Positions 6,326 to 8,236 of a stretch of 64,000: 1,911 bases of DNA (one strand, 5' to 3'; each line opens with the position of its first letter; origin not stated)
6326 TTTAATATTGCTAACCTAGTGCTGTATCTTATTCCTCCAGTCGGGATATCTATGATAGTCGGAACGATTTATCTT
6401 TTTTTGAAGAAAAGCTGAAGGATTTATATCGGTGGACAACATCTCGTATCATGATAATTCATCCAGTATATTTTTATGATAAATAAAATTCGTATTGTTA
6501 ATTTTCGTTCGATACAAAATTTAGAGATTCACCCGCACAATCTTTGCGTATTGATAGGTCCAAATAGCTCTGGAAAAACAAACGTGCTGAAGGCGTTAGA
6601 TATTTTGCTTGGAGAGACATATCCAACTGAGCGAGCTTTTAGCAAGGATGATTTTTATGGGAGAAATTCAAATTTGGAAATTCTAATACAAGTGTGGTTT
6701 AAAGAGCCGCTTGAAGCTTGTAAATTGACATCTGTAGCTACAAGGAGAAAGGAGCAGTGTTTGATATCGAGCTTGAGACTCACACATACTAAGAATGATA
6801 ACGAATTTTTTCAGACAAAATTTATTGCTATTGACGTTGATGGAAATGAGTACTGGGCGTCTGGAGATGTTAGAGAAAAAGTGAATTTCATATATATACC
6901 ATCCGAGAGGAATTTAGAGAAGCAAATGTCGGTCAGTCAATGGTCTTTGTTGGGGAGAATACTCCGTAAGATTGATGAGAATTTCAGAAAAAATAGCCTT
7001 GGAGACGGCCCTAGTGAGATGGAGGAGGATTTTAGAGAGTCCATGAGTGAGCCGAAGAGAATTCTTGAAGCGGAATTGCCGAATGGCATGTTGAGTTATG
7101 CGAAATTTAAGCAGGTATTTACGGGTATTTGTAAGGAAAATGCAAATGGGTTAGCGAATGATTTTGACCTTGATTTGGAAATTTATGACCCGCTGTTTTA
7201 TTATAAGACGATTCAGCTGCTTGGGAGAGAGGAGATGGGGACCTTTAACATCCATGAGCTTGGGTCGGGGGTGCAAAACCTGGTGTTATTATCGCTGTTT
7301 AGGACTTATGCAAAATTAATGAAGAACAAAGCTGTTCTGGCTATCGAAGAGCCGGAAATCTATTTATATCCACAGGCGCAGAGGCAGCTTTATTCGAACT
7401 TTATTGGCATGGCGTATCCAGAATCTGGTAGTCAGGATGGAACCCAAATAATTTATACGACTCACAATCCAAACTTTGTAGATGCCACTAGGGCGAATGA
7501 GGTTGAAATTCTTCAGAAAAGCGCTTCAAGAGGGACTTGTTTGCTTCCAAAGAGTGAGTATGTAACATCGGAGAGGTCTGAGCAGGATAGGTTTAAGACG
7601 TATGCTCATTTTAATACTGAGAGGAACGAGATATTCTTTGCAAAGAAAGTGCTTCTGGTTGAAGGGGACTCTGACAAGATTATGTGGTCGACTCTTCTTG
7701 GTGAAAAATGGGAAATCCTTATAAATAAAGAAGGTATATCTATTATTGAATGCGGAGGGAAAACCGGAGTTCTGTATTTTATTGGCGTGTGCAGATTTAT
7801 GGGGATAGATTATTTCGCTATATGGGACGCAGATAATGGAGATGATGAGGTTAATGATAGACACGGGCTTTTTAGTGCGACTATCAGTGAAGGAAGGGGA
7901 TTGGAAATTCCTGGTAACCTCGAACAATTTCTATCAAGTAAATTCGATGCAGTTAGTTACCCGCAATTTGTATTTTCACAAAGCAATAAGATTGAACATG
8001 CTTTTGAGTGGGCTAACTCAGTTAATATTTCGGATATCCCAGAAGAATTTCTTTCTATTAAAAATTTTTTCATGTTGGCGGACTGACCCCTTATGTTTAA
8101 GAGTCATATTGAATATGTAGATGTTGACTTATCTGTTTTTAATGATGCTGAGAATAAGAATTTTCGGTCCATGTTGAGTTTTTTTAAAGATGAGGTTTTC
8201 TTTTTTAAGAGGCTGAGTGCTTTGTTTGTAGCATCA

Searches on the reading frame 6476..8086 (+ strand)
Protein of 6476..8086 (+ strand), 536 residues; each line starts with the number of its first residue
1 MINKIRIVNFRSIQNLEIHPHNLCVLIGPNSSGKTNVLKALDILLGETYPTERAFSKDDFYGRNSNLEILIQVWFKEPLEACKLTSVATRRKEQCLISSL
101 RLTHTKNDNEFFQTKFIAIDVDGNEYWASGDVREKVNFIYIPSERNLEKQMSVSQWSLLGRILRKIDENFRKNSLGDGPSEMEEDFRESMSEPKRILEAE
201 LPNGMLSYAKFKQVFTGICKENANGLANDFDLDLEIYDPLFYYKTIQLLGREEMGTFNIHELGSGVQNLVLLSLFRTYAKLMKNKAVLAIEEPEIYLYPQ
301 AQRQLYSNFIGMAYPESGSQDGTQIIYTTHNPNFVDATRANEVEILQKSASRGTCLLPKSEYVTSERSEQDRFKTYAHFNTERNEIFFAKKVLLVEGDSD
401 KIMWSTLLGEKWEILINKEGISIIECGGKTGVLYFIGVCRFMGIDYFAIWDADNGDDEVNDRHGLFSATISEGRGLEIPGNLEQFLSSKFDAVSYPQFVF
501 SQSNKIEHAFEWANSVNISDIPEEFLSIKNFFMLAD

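Call 4: search_protein_families(library=pfam, proteins=[window:6476-8086:+], max_evalue=0.1)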
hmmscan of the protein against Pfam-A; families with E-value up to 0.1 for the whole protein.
window:6476-8086:+ (536 aa): 12 families
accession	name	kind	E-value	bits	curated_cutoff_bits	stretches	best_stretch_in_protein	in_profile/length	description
PF13175.12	AAA_15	-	1.9e-43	150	32.1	1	1-335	1-374/374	AAA ATPase domain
PF13304.12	AAA_21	-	5.4e-24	86.2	27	2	155-336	166-304/304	AAA domain, putative AbiEii toxin, Type IV TA system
PF20469.4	OLD-like_TOPRIM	-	1.2e-17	64.6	23.2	1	387-453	1-67/67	Overcoming lysogenization defect protein-like, TOPRIM domain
PF11398.14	DUF2813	-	1.1e-08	35.4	21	1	2-66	3-71/372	Protein of unknown function (DUF2813)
PF13476.12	AAA_23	-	1.8e-08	35.7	27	1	4-145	1-142/201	AAA domain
PF02463.25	SMC_N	-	8.8e-08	32.3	40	1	1-48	1-51/220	RecF/RecN/SMC N terminal domain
PF11536.14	DUF3226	-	0.0021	18.3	27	1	390-433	1-43/208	Protein of unknown function (DUF3226)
PF13555.12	AAA_29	-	0.0034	17.6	27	1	7-45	6-46/61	P-loop containing region of AAA domain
PF00005.33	ABC_tran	-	0.019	16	25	1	15-42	5-32/137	ABC transporter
PF13514.12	AAA_27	-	0.036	14.1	22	1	16-45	19-50/206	AAA domain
PF14491.11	DUF4435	-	0.045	13.9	27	0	392-453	4-62/238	Protein of unknown function (DUF4435)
PF13521.12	AAA_28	-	0.069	13.8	27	0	24-96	2-77/164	AAA domain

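Call 5: search_protein_families(library=padloc, proteins=[window:6476-8086:+], max_evalue=0.1)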
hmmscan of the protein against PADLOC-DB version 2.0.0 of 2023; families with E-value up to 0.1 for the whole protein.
window:6476-8086:+ (536 aa): 139 families (the best 25 are shown)
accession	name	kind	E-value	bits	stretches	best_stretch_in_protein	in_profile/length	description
PDLC02358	Old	-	1.5e-46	157.4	1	2-455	4-450/578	Old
PDLC02979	AriA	-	3.9e-46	156.5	1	1-335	1-373/373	-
PDLC00070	GajA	-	1.3e-43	147.5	1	2-457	3-452/596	AAA ATPase domain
PDLC00071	GajA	-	1.6e-38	130.9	1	2-428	3-410/588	AAA ATPase domain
PDLC00067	GajA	-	2.4e-37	126.7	2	253-454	264-461/604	AAA ATPase domain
PDLC00096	GajA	-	5e-35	119.3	1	2-429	3-425/630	AAA ATPase domain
PDLC00072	GajA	-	7.9e-33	111.8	2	252-428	310-476/709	AAA ATPase domain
PDLC00062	GajA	-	8.3e-32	108.4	3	245-367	256-375/639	AAA ATPase domain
PDLC00066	GajA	-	7.1e-31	105.4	2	263-454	253-434/567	AAA ATPase domain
PDLC00080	GajA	-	1.4e-30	104.6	1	2-429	3-424/622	AAA ATPase domain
PDLC00090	GajA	-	2.2e-30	103.9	1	2-455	3-479/659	AAA ATPase domain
PDLC00094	GajA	-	2.2e-30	103.7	2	257-463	266-465/569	AAA ATPase domain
PDLC00069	GajA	-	3e-30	103.2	2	132-430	171-475/687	AAA ATPase domain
PDLC00091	GajA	-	1.9e-28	97.7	1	2-428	3-436/627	AAA ATPase domain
PDLC00075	GajA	-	1.4e-27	94.4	1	2-431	3-397/536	AAA ATPase domain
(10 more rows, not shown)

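Call 6: search_protein_families(library=ncbifam, proteins=[window:6476-8086:+], max_evalue=1)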
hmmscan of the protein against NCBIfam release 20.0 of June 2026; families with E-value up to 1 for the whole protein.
window:6476-8086:+ (536 aa): 35 families (the best 25 are shown)
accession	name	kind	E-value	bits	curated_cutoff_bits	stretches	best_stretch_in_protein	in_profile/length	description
NF038234.1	retron_eff_Eco8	equivalog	3.3e-15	55.8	250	2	2-42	3-44/679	retron Eco8 family effector endonuclease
NF047739.1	antiphage_MADS3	equivalog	9.7e-11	41.4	420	2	1-58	1-60/427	methylation-associated defense system AAA family ATPase MAD3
TIGR00611.2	recf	equivalog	2.2e-09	36.9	172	1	2-45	1-45/339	DNA replication/repair protein RecF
NF041760.1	PtuA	equivalog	3.1e-08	33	500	1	2-42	52-93/524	retron Ec78 anti-phage system effector ATPase PtuA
TIGR04435.1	restrict_AAA_1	hypoth_equivalog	7e-05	21.7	300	2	240-363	376-498/568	restriction system-associated AAA family ATPase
NF003034.1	PRK03918.1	equivalog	9.2e-05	20.6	700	1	2-93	3-95/878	DNA double-strand break repair ATPase Rad50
TIGR03411.1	urea_trans_UrtD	equivalog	0.0011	18.7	304.1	1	11-53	16-57/242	urea ABC transporter ATP-binding protein UrtD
TIGR02168.1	SMC_prok_B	equivalog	0.0037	15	567.35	1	17-48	18-50/1181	chromosome segregation protein SMC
TIGR00634.1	recN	equivalog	0.0049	15.9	407.85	1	1-48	1-49/563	DNA repair protein RecN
NF000355.4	ribo_prot_ABC_F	equivalog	0.01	14.7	380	1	13-73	20-68/499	ribosomal protection-like ABC-F family protein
NF041774.1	tung_ATPbind_TupC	equivalog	0.013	14.5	400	1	12-55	17-60/319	tungstate ABC transporter ATP-binding protein TupC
NF008186.0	PRK10938.1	equivalog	0.015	13.7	459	0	11-42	19-50/490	molybdate ABC transporter ATP-binding protein ModF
TIGR04521.1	ECF_ATPase_2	equivalog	0.019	14.1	330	0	15-46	25-56/279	energy-coupling factor transporter ATPase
NF010068.0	PRK13548.1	equivalog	0.024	13.7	261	1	15-41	25-51/261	heme ABC transporter ATP-binding protein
NF010680.0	PRK14079.1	equivalog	0.027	13.5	386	1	4-48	5-50/349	recombination protein F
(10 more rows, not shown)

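Call 7: search_protein_families(library=phrogs, proteins=[window:6476-8086:+], max_evalue=1)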
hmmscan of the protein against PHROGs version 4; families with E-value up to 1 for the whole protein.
window:6476-8086:+ (536 aa): 16 families
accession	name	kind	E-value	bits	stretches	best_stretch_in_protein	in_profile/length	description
phrog_4747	-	unknown function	5.3e-55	188.6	1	1-458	2-506/610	-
phrog_8323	-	unknown function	7.1e-17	62.1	1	2-383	51-414/623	-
phrog_7507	-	unknown function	3.5e-16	60.6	2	252-347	376-462/483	-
phrog_5836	-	unknown function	3.5e-12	46.1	1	21-374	48-390/1071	-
phrog_9802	-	unknown function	7e-12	46.1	2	249-354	243-347/438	-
phrog_3940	-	unknown function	4.4e-10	40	2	1-45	4-49/537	-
phrog_19212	-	unknown function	6e-09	36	1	255-353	332-428/550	-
phrog_1499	-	unknown function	3.9e-08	34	1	2-50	5-54/427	-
phrog_14430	-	unknown function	4.5e-07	30.4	2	257-343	311-390/444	-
phrog_21420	-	unknown function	1.4e-06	28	2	283-335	524-570/654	-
phrog_77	-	DNA, RNA and nucleotide metabolism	0.00043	19.9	1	2-49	298-349/967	SbcC-like subunit of palindrome specific endonuclease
phrog_8939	-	unknown function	0.0062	16.2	1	282-354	441-512/595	-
phrog_8066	-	unknown function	0.0095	15.8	0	259-349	360-443/522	-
phrog_10445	-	unknown function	0.018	15.3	1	2-46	5-49/296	-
phrog_293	-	moron, auxiliary metabolic gene and host takeover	0.16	10.9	0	15-41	157-183/1058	ABC transporter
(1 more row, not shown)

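Call 46: find_related_loci(query=window:6476-8086:+, collection=genome_contigs, flank=6000)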
Query window:6476-8086:+ (536 aa) in genome_contigs; peptide patterns used: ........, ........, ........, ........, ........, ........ (x = any residue, [..] = any of these).
33 stretches matched a pattern, but none encodes a relative of the query by tblastn (E <= 1e-3).

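Call 47: find_related_loci(query=window:6476-8086:+, collection=metagenome_contigs, flank=6000)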
Query window:6476-8086:+ (536 aa) in metagenome_contigs; peptide patterns used: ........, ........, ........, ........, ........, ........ (x = any residue, [..] = any of these).
79 stretches matched a pattern; 2 encode a relative of the query (tblastn E <= 1e-3); 2 distinct loci.
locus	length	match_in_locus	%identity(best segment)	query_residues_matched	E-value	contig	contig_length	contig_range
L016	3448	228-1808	60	1-533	0e+0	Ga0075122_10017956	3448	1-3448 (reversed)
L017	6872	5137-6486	55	1-461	2e-160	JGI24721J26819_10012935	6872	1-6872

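Call 48: search_solved_structures(query=window:6476-8086:+, max_evalue=0.001)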
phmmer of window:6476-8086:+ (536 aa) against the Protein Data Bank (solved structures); distinct sequences matched with E-value up to 0.001: 7.
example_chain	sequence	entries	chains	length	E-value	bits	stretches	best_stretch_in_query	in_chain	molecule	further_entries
6p74_A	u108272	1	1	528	2.3e-50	175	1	1-454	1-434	Putative ATP-dependent endonuclease of the OLD family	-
8wy4_A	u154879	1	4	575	7.2e-08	34.8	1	3-454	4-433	Endonuclease GajA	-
8jq9_B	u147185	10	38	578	7.8e-08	34.7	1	3-454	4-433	Endonuclease GajA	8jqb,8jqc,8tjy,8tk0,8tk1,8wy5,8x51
8sm3_A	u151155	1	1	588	7.9e-08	34.6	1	3-454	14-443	Endonuclease GajA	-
8j4t_A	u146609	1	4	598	8e-08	34.6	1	3-454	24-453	Endonuclease GajA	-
8u7i_A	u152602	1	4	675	1.5e-07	33.7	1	3-451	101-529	Endonuclease GajA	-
8ee4_A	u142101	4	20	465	7e-07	31.5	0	2-64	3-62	PtuA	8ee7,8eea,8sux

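Call 64: find_related_loci(query=window:6476-8086:+, collection=viral_contigs, flank=7000)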
Query window:6476-8086:+ (536 aa) in viral_contigs; peptide patterns used: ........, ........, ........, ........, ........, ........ (x = any residue, [..] = any of these).
5 stretches matched a pattern, but none encodes a relative of the query by tblastn (E <= 1e-3).

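Call 65: list_cluster_members(proteins=[window:6476-8086:+, P0001, P0006])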
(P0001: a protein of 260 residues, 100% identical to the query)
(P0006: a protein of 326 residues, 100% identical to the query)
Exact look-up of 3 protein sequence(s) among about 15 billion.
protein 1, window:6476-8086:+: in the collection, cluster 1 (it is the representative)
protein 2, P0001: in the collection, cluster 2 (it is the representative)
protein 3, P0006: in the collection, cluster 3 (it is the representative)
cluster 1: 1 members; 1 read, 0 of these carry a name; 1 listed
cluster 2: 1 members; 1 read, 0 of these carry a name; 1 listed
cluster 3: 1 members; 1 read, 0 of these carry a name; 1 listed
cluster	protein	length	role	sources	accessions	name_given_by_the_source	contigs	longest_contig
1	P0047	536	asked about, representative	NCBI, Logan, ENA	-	-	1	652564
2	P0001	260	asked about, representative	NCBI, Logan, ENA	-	-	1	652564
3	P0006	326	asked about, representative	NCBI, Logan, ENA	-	-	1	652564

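Call 87: search_protein_families(library=pfam, proteins=[L016:1863-2768:+, L017:3596-4405:+], max_evalue=1)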
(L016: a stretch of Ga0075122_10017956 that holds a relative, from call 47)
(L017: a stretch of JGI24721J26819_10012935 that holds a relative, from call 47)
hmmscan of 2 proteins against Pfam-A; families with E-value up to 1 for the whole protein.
L016:1863-2768:+ (301 aa): 4 families
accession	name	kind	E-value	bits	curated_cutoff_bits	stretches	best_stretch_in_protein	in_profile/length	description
PF00589.27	Phage_integrase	-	7.3e-36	124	27.1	1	119-282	2-166/172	Phage integrase family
PF16795.10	Phage_integr_3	-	0.00075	19.9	27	1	218-297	82-157/161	Archaeal phage integrase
PF02899.23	Phage_int_SAM_1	-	0.0057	17.3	22.3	1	17-91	2-78/83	Phage integrase, N-terminal SAM-like domain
PF13495.12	Phage_int_SAM_4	-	0.0061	17.4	27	1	17-53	47-83/85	Phage integrase, N-terminal SAM-like domain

L017:3596-4405:+ (269 aa): 2 families
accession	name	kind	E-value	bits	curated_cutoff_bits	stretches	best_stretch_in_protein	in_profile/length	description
PF09520.16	RE_TdeIII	-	2.5e-39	135.8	27.2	1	10-250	4-239/242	Type II restriction endonuclease, TdeIII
PF14511.12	RE_EcoO109I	-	0.0013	19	22.5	1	152-249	101-190/198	Type II restriction endonuclease EcoO109I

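Call 100: search_solved_structures(query=window:6476-8086:+, max_evalue=1e-20, show_alignments=1)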
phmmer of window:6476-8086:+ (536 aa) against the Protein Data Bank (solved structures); distinct sequences matched with E-value up to 1e-20: 1.
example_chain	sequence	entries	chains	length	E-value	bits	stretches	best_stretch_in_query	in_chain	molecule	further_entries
6p74_A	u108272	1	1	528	2.3e-50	175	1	1-454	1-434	Putative ATP-dependent endonuclease of the OLD family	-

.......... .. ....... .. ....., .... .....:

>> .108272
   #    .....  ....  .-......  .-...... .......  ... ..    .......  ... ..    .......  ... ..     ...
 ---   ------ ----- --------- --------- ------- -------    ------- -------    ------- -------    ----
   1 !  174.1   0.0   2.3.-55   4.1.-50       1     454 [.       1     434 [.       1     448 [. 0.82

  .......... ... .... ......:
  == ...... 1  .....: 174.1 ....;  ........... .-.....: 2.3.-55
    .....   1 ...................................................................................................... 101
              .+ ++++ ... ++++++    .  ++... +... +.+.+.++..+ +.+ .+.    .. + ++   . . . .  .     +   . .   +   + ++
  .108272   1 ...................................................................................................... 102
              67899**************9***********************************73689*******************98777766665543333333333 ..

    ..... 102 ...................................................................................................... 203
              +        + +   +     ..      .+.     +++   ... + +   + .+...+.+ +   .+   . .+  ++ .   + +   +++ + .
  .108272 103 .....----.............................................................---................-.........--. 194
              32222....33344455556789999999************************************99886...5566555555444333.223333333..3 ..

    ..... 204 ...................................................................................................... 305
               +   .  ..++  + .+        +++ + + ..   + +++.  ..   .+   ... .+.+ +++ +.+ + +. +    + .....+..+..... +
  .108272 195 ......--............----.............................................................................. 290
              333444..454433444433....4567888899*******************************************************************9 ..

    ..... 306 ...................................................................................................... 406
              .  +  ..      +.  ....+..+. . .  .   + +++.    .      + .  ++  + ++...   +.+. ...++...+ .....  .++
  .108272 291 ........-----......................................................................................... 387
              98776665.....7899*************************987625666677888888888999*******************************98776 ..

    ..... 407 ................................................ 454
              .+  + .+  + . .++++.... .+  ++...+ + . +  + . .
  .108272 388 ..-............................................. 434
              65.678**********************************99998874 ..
